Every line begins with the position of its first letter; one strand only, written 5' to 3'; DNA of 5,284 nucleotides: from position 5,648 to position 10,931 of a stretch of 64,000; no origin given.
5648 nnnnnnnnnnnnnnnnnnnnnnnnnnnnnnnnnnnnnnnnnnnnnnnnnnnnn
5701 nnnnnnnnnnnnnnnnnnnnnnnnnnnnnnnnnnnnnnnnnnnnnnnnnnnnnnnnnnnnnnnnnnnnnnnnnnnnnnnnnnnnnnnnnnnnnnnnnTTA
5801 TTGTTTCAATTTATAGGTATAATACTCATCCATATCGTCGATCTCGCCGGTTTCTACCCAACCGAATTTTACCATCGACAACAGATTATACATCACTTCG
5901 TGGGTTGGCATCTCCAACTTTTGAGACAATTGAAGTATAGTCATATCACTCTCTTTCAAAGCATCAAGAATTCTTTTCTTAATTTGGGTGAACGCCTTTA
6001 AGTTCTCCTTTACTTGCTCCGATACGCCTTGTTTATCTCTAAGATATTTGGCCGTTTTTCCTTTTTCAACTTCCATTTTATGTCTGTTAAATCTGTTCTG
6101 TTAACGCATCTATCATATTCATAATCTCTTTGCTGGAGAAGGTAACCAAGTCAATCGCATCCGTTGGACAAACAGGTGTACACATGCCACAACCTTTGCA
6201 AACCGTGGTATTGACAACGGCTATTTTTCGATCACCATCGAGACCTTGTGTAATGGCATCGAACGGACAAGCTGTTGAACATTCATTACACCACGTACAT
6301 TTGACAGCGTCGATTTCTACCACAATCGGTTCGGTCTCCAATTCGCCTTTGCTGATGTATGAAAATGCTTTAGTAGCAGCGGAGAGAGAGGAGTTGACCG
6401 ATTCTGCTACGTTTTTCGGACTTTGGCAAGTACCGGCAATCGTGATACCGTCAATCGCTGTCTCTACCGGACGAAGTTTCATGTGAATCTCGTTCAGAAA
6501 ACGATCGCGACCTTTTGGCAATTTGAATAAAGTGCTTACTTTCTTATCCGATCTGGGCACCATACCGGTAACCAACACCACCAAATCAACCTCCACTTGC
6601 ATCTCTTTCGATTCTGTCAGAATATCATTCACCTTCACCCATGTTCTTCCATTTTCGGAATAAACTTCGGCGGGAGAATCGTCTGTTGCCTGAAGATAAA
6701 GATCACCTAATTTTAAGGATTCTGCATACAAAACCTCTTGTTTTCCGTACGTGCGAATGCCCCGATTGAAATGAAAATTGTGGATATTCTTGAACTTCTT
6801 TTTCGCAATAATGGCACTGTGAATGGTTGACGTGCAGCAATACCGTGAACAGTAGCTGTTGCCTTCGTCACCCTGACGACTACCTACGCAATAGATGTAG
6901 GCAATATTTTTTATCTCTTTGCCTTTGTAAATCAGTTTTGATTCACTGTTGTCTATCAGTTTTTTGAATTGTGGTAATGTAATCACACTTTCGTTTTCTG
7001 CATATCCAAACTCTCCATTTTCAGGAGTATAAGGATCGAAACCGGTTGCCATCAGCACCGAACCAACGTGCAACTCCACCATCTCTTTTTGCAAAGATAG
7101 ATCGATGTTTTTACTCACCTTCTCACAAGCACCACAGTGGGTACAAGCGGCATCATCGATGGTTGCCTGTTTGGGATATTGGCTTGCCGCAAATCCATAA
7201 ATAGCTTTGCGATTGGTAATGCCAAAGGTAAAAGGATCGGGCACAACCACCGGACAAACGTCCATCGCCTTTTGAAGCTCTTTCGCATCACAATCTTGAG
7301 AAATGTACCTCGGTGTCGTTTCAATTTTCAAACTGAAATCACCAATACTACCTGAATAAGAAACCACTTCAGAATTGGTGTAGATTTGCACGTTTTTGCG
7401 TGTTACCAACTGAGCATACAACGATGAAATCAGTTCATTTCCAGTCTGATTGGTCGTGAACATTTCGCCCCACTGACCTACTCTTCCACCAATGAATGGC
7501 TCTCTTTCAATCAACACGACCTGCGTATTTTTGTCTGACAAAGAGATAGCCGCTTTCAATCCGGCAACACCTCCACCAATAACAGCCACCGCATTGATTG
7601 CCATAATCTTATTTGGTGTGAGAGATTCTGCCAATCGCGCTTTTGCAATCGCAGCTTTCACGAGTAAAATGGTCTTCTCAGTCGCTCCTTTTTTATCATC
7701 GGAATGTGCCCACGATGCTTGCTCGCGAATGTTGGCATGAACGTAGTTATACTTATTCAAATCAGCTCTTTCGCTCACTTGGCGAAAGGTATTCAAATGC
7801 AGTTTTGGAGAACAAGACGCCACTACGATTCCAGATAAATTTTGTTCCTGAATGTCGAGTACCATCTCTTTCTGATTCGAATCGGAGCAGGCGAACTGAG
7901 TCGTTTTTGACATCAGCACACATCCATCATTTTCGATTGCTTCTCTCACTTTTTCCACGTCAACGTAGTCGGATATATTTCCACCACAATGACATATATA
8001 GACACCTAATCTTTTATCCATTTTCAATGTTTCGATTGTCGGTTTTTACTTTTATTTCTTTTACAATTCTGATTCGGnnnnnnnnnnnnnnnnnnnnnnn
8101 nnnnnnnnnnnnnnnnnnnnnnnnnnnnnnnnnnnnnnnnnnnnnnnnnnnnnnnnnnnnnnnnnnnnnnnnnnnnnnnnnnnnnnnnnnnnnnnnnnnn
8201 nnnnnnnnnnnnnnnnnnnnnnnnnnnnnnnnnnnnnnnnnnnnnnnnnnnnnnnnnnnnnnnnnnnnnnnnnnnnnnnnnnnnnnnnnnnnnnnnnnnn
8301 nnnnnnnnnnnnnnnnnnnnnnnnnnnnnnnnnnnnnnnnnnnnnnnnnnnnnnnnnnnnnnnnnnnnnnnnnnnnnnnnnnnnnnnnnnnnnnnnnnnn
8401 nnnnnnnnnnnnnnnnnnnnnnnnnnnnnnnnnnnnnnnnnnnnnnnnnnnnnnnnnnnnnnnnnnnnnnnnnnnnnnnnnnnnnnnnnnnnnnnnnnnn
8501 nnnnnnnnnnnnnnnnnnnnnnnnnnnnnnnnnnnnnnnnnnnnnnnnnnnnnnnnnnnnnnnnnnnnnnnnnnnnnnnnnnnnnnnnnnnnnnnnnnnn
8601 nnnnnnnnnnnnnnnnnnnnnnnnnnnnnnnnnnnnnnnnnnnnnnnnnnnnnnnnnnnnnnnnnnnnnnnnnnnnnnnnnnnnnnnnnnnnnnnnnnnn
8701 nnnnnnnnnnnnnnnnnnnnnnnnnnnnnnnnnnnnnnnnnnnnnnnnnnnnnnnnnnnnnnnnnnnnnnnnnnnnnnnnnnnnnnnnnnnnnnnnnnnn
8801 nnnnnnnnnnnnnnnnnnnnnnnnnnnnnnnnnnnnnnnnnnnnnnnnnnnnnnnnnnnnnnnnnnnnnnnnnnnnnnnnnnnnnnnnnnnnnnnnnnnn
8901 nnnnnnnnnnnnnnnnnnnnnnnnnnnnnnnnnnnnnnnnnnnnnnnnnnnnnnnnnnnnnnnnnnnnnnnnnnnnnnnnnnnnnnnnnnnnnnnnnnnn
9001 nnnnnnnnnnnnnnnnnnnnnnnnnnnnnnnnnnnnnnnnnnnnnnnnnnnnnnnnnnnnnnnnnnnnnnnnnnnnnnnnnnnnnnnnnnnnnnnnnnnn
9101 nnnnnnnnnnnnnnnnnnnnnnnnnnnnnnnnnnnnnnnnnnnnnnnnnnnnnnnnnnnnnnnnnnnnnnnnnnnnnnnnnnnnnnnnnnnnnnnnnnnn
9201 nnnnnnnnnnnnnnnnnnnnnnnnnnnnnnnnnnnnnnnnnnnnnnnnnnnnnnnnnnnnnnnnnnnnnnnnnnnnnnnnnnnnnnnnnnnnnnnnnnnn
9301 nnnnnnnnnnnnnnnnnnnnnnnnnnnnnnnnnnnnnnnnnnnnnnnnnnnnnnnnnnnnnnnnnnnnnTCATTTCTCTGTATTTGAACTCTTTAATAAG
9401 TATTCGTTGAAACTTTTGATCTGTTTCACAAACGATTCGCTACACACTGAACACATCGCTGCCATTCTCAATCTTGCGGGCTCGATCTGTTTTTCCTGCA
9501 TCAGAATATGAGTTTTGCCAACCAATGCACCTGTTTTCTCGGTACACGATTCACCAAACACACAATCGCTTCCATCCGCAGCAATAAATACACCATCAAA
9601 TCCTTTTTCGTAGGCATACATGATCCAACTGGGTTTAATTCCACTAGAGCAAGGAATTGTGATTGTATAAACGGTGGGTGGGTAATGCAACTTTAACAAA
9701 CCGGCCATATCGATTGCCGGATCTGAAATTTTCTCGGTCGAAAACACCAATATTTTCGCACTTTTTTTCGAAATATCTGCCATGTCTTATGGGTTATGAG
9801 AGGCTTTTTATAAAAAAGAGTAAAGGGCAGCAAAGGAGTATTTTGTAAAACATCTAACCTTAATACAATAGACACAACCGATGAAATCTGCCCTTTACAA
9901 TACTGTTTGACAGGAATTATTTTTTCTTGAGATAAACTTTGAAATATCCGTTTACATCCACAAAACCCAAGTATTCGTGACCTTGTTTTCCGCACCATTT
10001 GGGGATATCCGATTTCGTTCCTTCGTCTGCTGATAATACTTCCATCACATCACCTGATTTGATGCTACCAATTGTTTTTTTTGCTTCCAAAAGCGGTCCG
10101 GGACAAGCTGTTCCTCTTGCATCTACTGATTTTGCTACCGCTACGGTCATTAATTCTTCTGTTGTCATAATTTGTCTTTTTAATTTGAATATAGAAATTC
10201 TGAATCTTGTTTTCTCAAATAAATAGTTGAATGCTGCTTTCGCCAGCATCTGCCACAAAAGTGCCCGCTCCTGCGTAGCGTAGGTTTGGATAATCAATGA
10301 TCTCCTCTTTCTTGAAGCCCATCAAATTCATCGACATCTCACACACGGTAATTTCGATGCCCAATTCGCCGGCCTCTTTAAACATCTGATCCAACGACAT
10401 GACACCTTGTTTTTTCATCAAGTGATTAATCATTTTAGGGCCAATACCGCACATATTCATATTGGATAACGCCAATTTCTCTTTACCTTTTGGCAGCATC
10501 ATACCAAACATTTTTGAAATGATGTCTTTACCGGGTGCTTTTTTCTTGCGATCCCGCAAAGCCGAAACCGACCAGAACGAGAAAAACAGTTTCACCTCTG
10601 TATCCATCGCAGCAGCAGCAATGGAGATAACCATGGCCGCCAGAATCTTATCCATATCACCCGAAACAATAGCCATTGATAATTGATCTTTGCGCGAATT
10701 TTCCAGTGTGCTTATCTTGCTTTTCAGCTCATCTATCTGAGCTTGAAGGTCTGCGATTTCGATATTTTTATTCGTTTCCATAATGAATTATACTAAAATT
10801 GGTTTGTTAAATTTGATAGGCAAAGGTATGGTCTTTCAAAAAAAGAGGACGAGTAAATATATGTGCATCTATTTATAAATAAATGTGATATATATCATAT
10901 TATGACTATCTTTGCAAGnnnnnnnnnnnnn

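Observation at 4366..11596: Candidate undescribed redox operon: DsrE2-TusA-MvhD*-HdrA-HdrA-wHTH-QmoC-NifX in a fermentative Bacteroidales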

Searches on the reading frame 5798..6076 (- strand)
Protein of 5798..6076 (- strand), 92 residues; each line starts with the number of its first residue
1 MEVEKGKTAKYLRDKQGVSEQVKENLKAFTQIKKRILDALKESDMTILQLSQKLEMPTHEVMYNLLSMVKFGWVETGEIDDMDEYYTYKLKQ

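Call 3: search_protein_families(library=pfam, proteins=[window:5798-6076:-], max_evalue=0.01)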
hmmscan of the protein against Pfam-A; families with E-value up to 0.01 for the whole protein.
window:5798-6076:- (92 aa): 3 families
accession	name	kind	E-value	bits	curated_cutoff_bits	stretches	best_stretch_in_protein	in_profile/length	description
PF02295.23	z-alpha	-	0.00032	21.1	21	1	31-74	4-51/67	Adenosine deaminase z-alpha domain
PF21476.4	PF0610-like_N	-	0.00053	20.6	33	1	34-65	4-35/50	PF0610-like, N-terminal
PF12802.13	MarR_2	-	0.0049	17.4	27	0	32-76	6-52/61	MarR family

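Call 4: search_protein_families(library=ncbifam, proteins=[window:5798-6076:-], max_evalue=0.01)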
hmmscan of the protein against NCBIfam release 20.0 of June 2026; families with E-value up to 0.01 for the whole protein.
window:5798-6076:- (92 aa): 1 family
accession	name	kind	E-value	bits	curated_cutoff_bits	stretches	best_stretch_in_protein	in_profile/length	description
NF045933.1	MSC_0622_gamma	exception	0.0056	16.1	95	1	2-75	96-168/296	MSC_0622 family F1-like ATPase gamma subunit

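Call 39: find_homologous_proteins(query=window:5798-6076:-, max_evalue=0.001)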
Query window:5798-6076:- (92 aa): 544 proteins with E <= 0.001 among 544 candidates; the best 120 are listed.
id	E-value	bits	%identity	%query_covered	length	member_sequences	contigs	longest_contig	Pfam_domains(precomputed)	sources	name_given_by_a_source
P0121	5.5e-52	191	100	100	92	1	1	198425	-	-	-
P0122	8.9e-39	149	76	100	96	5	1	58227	-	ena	-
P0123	2.2e-37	144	78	99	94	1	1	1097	PF01022.27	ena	-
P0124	8.6e-37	142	71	100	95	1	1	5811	-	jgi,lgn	jgi:predicted transcriptional regulator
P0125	9.0e-37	142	73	100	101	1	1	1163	PF08221.18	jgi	jgi:hypothetical protein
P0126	3.1e-36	141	71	100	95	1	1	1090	-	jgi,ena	-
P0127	9.7e-36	139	73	100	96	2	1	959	-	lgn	-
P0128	1.0e-35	139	68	100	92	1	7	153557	-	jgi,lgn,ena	-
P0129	1.1e-35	139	70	100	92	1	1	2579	-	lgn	-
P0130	1.2e-35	139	68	100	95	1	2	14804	-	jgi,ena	jgi:predicted transcriptional regulator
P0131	1.2e-35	139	70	100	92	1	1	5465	-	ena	-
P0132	1.4e-35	139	70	100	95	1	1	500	-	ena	-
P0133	1.4e-35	138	70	100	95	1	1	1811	-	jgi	jgi:predicted transcriptional regulator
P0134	2.5e-35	138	74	98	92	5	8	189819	-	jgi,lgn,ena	-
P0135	2.7e-35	138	71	100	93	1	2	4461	PF01022.27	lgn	-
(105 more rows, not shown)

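Call 48: predict_structure(alignment_id=A2)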
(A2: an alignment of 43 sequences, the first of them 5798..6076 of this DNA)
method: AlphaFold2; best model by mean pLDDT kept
length: 92 residues; sequences in the alignment: 43
mean_pLDDT: 86.6   pTM: 0.70
mean pLDDT of the five models: 86.6, 86.1, 85.0, 84.2, 83.7
residues with pLDDT >= 90: 62; 70-90: 13; 50-70: 15; < 50: 2
segments of 3 or more residues with pLDDT < 50: none
pLDDT, mean of each block of 10 residues (from residue 1): 55 69 92 97 95 96 95 92 88 84
secondary structure, 60 per line:
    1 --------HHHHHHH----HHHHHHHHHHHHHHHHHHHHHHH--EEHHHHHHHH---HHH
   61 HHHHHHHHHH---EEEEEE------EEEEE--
elements in order: H9-15 H20-42 H47-54 H58-70 E74-79 E86-90
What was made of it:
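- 5798..6076 (-): Small winged-helix protein (92 aa) without conserved cysteines; probably a structural or docking subunit of the complex. AlphaFold model pLDDT 86.6 (call 48).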

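Call 51: fold_search(model_id=the predicted structure, library=pdb)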
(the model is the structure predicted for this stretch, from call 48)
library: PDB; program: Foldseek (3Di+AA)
matches with E <= 10: 1825; with E <= 0.001: 4
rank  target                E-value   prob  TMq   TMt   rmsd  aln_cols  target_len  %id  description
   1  1smt_B                3.5e-04  1.00  0.59  0.54   7.3        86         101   19  SMTB REPRESSOR FROM SYNECHOCOCCUS PCC7942 (released 1997-12-03)
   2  1r23_A                4.9e-04  1.00  0.57  0.51   7.5        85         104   19  Crystal structure of the cyanobacterial metallothionein repressor SmtB in the Zn1-form (one Zn(II) per dimer) (released 2004-05-18)
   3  1smt_A                5.6e-04  1.00  0.55  0.52   7.3        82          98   20  SMTB REPRESSOR FROM SYNECHOCOCCUS PCC7942 (released 1997-12-03)
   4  1r1t_B                5.9e-04  1.00  0.57  0.53   7.3        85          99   19  Crystal structure of the cyanobacterial metallothionein repressor SmtB in the apo-form (released 2004-05-18)
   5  5j6x_B                1.1e-03  1.00  0.63  0.87   1.8        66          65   21  Crystal structure of the apo-Zalpha of Zebrafish PKZ (released 2016-09-07)
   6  6cdb_A                2.0e-03  1.00  0.57  0.54   5.6        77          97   18  Crystal Structure of V66L CzrA in the Zn(II)bound state (released 2018-07-11)
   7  1r1u_B                2.1e-03  1.00  0.57  0.56   5.4        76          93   20  Crystal structure of the metal-sensing transcriptional repressor CzrA from Staphylococcus aureus in the apo-form (released 2004-05-18)
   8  5j6x_A                2.2e-03  1.00  0.63  0.86   1.8        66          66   21  Crystal structure of the apo-Zalpha of Zebrafish PKZ (released 2016-09-07)
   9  4k2e_A                2.2e-03  1.00  0.55  0.53   6.5        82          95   23  HlyU from Vibrio cholerae N16961 (released 2014-04-30)
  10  1r22_B                2.4e-03  1.00  0.56  0.53   6.4        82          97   20  Crystal structure of the cyanobacterial metallothionein repressor SmtB (C14S/C61S/C121S mutant) in the Zn2alpha5-form (released 2004-05-18)
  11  2kko_MODEL_1_A        2.4e-03  1.00  0.56  0.48   7.1        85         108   18  Solution NMR structure of the homodimeric winged helix-turn-helix DNA-binding domain (fragment 1-100) Mb0332 f (released 2009-08-11)
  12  1r23_B                2.7e-03  1.00  0.57  0.54   7.2        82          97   20  Crystal structure of the cyanobacterial metallothionein repressor SmtB in the Zn1-form (one Zn(II) per dimer) (released 2004-05-18)
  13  6cdb_B                2.9e-03  1.00  0.56  0.54   6.4        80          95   15  Crystal Structure of V66L CzrA in the Zn(II)bound state (released 2018-07-11)
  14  3f21_A                3.1e-03  1.00  0.59  0.79   2.1        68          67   25  Crystal structure of Zalpha in complex with d(CACGTG) (released 2008-12-30)
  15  1r1u_A                3.1e-03  1.00  0.55  0.54   6.3        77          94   19  Crystal structure of the metal-sensing transcriptional repressor CzrA from Staphylococcus aureus in the apo-form (released 2004-05-18)
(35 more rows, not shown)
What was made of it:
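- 5798..6076 (-): Foldseek finds a generic minimal winged helix: ArsR/SmtB, Z-alpha, DsrD (call 51).
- On DsrD (winged-helix activator of DsrAB): ArsR/SmtB and Z-alpha domains match as well or better (call 51).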

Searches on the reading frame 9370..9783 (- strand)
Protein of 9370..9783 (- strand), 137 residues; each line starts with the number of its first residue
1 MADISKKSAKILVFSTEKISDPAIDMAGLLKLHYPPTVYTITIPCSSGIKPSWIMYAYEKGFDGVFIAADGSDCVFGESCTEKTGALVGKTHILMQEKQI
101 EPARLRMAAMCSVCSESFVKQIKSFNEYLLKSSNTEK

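Call 3: search_protein_families(library=pfam, proteins=[window:9370-9783:-], max_evalue=0.01)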
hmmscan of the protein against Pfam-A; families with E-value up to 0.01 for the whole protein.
window:9370-9783:- (137 aa): 1 family
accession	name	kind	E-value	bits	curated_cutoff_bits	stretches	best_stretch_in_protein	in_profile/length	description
PF02662.21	FlpD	-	1.1e-25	90.5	22.3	1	11-129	1-119/123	Methyl-viologen-reducing hydrogenase, delta subunit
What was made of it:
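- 9370..9783 (-): MvhD/FlpD-like iron-sulfur protein (137 aa), a separate gene here but a C-terminal domain of QmoB in Qmo. PF02662, 90 bits (call 3).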

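Call 4: search_protein_families(library=ncbifam, proteins=[window:9370-9783:-], max_evalue=0.01)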
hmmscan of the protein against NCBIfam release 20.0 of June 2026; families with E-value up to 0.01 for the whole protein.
window:9370-9783:- (137 aa): 4 families
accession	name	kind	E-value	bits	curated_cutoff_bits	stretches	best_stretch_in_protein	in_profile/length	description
NF040770.1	hetero_SS_HdrA2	exception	5.7e-16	57.8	1100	1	5-134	644-773/777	CoB-CoM heterodisulfide reductase HdrA2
NF045873.1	F420_non_VhuD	exception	2.7e-12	46.9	215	1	11-130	4-123/132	F420-non-reducing hydrogenase iron-sulfur subunit VhuD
NF041891.1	hdrA_Methbact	equivalog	9.8e-11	40.6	1300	1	6-128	641-757/762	ferredoxin:CoB-CoM heterodisulfide reductase subunit HdrA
NF041778.1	hetero_SS_HdrA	equivalog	0.0019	16.1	1400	1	7-79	652-724/771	ferredoxin:CoB-CoM heterodisulfide reductase subunit HdrA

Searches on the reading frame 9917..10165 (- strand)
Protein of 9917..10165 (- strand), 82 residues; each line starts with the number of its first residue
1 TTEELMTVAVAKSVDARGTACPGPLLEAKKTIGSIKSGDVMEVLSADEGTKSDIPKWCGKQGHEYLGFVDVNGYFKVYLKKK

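Call 3: search_protein_families(library=pfam, proteins=[window:9917-10165:-], max_evalue=0.01)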
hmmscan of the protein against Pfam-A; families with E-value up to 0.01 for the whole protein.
window:9917-10165:- (82 aa): 1 family
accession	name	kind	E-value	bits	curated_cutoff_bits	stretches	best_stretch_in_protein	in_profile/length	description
PF01206.22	TusA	-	9.3e-23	80.3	28.6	1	13-81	2-70/70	Sulfurtransferase TusA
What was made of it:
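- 9917..10165 (-): TusA-family sulfur carrier (82 aa) with the invariant Cys21-Pro-Gly-Pro active-site motif. PF01206, 80 bits (call 3).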

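Call 4: search_protein_families(library=ncbifam, proteins=[window:9917-10165:-], max_evalue=0.01)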
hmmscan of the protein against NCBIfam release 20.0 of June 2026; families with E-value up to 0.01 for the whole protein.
window:9917-10165:- (82 aa): 4 families
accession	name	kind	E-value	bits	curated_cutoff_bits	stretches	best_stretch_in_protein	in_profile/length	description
NF001423.0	PRK00299.1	equivalog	1.7e-11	43.8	78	1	8-81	6-79/82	sulfurtransferase TusA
TIGR03527.1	selenium_YedF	equivalog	5.1e-07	29.7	110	1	14-81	1-68/194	sulfurtransferase-like selenium metabolism protein YedF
NF008242.0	PRK11018.1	equivalog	4e-06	26.4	79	1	12-74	9-70/78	sulfurtransferase-like selenium metabolism protein YedF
NF041048.1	TusA_like_YeeD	exception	4.5e-06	26.3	147.5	1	12-66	2-56/72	thiosulfate utilization sulfurtransferase TsuB/YeeD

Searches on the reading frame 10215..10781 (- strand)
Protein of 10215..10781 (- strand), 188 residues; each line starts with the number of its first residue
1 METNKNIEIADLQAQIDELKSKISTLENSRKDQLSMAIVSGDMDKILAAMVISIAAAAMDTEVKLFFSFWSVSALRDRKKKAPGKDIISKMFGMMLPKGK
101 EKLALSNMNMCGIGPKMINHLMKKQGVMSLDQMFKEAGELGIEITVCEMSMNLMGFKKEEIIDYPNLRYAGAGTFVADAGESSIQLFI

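Call 3: search_protein_families(library=pfam, proteins=[window:10215-10781:-], max_evalue=0.01)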
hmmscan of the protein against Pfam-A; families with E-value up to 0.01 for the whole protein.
window:10215-10781:- (188 aa): 2 families
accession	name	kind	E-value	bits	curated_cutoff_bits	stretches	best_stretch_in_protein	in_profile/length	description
PF13686.11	DrsE_2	-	1.6e-43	148.8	25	1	32-187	3-156/156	DsrE/DsrF/DrsH-like family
PF02635.20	DsrE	-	5.8e-08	33.4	22.7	1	124-176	54-104/116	DsrE/DsrF-like family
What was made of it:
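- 10215..10781 (-): DsrE2-like sulfur carrier (188 aa, PF13686) with an N-terminal coiled-coil-like extension and invariant Cys147. PF13686, 149 bits (call 3).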

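Call 4: search_protein_families(library=ncbifam, proteins=[window:10215-10781:-], max_evalue=0.01)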
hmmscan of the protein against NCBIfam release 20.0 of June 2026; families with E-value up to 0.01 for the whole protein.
window:10215-10781:- (188 aa): 1 family
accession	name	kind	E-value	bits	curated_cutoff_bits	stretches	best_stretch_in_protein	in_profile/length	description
NF047629.1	SulfCarrDsrE2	equivalog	1.6e-16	60.9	210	1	33-188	5-159/159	sulfur carrier protein DsrE2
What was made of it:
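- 10215..10781 (-): NCBIfam DsrE2 equivalog scores only 61 bits against a cut-off of 210 (call 4).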

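Call 27: search_solved_structures(query=window:10215-10781:-, max_evalue=0.01, show_alignments=2)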
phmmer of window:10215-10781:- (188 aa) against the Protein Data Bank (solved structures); distinct sequences matched with E-value up to 0.01: 2.
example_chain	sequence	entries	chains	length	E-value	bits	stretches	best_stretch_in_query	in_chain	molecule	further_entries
3pnx_A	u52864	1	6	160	4e-27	98.4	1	33-188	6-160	Putative sulfurtransferase dsrE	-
2qs7_A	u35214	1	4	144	8.4e-12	48.6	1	29-188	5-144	Uncharacterized protein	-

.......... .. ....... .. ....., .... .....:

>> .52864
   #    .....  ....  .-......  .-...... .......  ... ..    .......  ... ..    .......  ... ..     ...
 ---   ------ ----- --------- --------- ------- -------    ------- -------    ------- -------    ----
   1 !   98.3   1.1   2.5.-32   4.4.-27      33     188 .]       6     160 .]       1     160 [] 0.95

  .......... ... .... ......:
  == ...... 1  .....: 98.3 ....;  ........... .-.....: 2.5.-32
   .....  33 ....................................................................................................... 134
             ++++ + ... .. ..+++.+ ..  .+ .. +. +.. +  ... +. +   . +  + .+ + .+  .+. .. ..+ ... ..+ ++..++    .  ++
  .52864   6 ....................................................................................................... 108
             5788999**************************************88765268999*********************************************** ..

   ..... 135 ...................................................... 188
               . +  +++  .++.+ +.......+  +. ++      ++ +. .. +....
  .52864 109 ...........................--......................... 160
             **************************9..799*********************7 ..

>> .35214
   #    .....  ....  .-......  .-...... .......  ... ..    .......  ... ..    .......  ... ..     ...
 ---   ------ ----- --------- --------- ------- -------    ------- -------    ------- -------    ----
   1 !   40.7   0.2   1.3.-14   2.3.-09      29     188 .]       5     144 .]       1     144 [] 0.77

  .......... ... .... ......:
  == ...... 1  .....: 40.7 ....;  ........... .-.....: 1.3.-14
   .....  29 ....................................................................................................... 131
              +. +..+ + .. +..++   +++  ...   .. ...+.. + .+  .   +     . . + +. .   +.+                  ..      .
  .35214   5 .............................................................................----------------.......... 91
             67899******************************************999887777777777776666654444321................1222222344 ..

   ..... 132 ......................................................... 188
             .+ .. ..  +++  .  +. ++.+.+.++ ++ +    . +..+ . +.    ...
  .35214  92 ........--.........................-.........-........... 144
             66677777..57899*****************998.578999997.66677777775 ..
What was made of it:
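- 10215..10781 (-): PDB 3PNX 'putative sulfurtransferase DsrE', E = 4e-27 (call 27).
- On DsrE2 (Allochromatium-type sulfur carrier): The protein belongs to the wider PF13686 DrsE_2 family and is closest to PDB 3PNX (call 27).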
